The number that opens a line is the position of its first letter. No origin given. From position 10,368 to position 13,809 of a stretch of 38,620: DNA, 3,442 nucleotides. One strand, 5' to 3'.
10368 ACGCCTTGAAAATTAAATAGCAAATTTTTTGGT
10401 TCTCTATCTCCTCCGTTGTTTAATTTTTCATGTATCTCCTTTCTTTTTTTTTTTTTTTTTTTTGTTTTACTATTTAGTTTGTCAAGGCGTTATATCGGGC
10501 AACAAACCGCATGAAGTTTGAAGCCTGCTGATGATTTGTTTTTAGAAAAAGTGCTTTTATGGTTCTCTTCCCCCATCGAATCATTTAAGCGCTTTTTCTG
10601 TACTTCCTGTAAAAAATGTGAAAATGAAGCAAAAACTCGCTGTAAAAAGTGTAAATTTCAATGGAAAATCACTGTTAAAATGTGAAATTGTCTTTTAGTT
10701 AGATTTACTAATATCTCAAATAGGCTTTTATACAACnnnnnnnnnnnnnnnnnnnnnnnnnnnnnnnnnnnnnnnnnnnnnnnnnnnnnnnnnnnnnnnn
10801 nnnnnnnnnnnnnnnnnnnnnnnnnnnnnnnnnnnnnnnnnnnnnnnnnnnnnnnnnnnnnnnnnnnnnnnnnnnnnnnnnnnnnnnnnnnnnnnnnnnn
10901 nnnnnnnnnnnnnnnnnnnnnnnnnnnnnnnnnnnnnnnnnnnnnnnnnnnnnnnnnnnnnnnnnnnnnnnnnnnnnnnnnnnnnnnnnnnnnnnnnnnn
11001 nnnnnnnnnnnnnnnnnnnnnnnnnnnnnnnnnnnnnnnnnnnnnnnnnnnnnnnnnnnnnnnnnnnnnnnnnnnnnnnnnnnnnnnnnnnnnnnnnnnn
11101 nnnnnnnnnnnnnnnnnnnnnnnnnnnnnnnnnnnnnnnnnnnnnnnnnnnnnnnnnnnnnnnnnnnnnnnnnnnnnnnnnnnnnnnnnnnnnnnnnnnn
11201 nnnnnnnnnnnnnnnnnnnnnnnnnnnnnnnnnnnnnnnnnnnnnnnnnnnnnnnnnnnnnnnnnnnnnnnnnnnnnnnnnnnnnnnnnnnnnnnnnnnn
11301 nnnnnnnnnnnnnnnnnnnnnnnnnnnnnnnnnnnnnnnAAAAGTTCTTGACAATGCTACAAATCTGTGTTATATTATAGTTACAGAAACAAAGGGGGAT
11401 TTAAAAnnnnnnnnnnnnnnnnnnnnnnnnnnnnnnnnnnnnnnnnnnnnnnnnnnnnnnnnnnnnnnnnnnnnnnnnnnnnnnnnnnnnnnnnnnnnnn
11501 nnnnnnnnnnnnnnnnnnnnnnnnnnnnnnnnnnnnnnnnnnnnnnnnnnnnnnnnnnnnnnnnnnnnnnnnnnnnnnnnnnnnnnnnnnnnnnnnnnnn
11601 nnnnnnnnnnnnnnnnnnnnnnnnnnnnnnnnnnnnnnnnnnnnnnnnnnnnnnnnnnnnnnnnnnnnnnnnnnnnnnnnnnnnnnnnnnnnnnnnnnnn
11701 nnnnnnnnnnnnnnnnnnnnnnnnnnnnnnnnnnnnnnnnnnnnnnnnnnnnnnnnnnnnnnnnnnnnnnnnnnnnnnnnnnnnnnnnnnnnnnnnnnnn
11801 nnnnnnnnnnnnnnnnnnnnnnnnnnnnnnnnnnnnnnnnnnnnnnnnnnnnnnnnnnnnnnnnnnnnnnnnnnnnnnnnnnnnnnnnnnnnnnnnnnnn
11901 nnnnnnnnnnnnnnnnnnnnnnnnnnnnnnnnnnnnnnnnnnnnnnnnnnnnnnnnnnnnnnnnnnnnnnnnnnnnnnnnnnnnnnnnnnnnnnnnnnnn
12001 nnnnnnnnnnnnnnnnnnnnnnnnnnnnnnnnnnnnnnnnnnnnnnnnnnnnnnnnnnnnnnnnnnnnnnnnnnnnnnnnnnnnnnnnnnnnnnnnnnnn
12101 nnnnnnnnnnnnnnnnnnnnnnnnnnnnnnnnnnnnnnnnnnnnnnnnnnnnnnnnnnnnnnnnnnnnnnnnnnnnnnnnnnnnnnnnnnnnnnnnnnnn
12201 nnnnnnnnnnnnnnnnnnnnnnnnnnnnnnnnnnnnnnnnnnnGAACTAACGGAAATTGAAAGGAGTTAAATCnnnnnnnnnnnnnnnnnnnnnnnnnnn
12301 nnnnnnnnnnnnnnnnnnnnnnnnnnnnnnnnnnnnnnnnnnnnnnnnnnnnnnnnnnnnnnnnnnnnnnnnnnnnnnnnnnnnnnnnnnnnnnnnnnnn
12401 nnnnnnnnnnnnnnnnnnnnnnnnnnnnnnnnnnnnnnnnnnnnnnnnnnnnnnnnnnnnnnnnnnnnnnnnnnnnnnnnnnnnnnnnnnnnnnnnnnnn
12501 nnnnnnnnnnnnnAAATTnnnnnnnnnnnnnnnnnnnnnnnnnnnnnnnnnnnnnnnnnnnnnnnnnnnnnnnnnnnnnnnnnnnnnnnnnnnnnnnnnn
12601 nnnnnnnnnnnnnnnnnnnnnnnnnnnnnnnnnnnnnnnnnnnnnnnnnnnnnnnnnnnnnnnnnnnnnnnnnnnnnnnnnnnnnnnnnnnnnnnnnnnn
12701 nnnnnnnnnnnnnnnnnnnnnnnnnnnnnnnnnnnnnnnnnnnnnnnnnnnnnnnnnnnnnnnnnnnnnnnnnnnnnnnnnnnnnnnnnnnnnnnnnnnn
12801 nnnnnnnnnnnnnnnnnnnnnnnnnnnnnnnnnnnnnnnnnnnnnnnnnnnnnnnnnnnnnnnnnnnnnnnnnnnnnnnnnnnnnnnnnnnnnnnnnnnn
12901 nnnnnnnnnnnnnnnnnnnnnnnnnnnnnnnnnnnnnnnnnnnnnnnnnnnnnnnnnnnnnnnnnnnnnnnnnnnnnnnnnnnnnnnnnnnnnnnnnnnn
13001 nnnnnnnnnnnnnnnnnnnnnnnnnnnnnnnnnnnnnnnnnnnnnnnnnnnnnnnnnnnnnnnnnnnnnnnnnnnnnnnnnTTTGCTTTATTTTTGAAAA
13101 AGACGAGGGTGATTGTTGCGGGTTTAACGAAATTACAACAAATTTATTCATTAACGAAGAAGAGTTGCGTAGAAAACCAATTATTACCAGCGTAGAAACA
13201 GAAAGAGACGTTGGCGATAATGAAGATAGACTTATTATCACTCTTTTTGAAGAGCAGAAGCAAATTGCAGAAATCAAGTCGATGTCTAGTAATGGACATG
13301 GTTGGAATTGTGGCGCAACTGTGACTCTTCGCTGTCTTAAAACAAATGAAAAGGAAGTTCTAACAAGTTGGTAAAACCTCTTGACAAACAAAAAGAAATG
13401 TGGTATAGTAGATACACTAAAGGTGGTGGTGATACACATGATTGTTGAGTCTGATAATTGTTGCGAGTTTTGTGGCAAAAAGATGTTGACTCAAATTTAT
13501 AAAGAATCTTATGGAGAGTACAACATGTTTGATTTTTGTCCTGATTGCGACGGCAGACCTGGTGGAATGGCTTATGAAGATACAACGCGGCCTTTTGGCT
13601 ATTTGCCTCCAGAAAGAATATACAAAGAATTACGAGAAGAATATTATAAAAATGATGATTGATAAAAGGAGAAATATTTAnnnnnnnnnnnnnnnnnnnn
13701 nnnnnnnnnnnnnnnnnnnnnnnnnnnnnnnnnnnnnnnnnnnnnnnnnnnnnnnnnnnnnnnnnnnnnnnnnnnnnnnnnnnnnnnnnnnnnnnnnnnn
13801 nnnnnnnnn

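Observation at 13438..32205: Expanded family of at least eight small CxxC-Xn-CxxC zinc-ribbon proteins scattered through the replication region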

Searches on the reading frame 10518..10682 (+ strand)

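Call 5: search_protein_families(library=pfam, proteins=[window:10518-10682:+], max_evalue=1)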
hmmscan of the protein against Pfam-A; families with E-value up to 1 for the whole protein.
window:10518-10682:+ (55 aa): 2 families
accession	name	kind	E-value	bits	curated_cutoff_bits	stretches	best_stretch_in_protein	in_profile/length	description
PF03213.20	Pox_P35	-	0.099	12.3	22.3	1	8-50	62-105/323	Poxvirus P35 protein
PF12797.12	Fer4_2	-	0.14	12.6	24.5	1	26-36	8-18/22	4Fe-4S binding domain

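Call 6: search_protein_families(library=phrogs, proteins=[window:10518-10682:+], max_evalue=0.1)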
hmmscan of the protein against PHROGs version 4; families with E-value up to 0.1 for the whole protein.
window:10518-10682:+ (55 aa): 0 families

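Call 51: search_protein_families(library=padloc, proteins=[window:10518-10682:+], max_evalue=0.1)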
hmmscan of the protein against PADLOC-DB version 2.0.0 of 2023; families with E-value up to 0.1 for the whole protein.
window:10518-10682:+ (55 aa): 0 families

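Call 52: search_protein_families(library=ncbifam, proteins=[window:10518-10682:+], max_evalue=0.1)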
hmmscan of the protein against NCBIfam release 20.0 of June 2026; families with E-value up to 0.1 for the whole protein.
window:10518-10682:+ (55 aa): 0 families

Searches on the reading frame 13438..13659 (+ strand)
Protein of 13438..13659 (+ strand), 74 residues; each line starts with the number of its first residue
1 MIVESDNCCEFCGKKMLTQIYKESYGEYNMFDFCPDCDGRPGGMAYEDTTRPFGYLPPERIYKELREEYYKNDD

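Call 5: search_protein_families(library=pfam, proteins=[window:13438-13659:+], max_evalue=1)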
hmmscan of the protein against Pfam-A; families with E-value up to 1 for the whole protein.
window:13438-13659:+ (74 aa): 3 families
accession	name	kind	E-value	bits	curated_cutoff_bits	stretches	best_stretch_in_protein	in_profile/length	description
PF11672.13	DUF3268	-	0.029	15.2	28.4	1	7-61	3-61/121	zinc-finger-containing domain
PF03691.19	UPF0167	-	0.034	14.4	25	1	2-37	16-51/174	Uncharacterised protein family (UPF0167)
PF19108.5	DUF5795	-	0.31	11.6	27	1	2-38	32-68/74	Family of unknown function (DUF5795)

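Call 6: search_protein_families(library=phrogs, proteins=[window:13438-13659:+], max_evalue=0.1)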
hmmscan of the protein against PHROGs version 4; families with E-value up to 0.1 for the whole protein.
window:13438-13659:+ (74 aa): 1 family
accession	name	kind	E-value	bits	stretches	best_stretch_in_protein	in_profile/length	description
phrog_19532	-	DNA, RNA and nucleotide metabolism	0.065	13.7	1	3-36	153-186/301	DNA binding protein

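Call 51: search_protein_families(library=padloc, proteins=[window:13438-13659:+], max_evalue=0.1)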
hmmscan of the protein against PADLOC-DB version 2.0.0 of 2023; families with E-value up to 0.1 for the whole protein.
window:13438-13659:+ (74 aa): 0 families

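Call 52: search_protein_families(library=ncbifam, proteins=[window:13438-13659:+], max_evalue=0.1)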
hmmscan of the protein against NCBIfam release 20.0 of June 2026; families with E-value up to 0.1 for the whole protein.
window:13438-13659:+ (74 aa): 0 families

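Call 53: list_cluster_members(proteins=[window:13438-13659:+, window:17050-17274:+, window:17941-18426:+, window:23805-24239:+, window:27031-27267:+, window:27279-27506:+, window:27509-27979:+, window:32008-32202:+, window:10518-10682:+])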
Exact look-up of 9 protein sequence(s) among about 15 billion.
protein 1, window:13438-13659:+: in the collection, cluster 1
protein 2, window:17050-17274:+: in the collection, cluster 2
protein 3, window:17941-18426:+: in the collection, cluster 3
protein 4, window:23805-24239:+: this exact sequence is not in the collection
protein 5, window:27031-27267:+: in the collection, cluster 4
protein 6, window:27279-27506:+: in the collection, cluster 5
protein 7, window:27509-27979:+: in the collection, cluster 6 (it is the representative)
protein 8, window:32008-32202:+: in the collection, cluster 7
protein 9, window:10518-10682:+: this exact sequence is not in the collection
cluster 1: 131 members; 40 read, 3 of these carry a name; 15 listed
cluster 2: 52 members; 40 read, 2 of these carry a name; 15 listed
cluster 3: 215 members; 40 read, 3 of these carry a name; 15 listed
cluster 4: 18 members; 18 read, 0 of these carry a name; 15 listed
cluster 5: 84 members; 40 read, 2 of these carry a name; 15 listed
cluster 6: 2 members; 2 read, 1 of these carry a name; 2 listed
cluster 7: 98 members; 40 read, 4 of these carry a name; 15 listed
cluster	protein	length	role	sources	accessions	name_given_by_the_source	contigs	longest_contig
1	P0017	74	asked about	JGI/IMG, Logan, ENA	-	hypothetical protein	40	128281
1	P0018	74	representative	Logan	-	-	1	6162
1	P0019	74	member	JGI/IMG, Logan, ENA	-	hypothetical protein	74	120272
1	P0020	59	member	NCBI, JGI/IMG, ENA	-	hypothetical protein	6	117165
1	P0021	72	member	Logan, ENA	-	-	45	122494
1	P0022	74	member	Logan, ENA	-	-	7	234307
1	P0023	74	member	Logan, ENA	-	-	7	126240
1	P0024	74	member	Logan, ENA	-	-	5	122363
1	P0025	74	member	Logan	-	-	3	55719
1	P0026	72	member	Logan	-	-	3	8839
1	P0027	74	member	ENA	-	-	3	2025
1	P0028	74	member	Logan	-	-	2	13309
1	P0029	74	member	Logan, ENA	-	-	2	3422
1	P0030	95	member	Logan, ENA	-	-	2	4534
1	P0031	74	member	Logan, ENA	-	-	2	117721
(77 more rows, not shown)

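Call 80: search_dna_similar(query=window:13438-13659:+, collection=phages, mode=protein, max_evalue=1, max_rows=12)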
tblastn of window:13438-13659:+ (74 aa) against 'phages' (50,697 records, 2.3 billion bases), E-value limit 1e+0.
Records with a match: 1; places in all: 1; records where one place covers at least 80% of the query: 1.
Best place of each record, by identity: <60% 1.
By first word of the organism name: Enterobacteria 1.
By host as written in the record: Escherichia coli MG1655 + F912 1.
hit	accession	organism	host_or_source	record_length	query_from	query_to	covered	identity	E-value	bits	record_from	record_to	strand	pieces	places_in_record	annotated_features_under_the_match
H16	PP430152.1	Enterobacteria phage FtMidnight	Escherichia coli MG1655 + F912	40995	4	74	96%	30.6%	6e-2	36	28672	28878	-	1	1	hypothetical protein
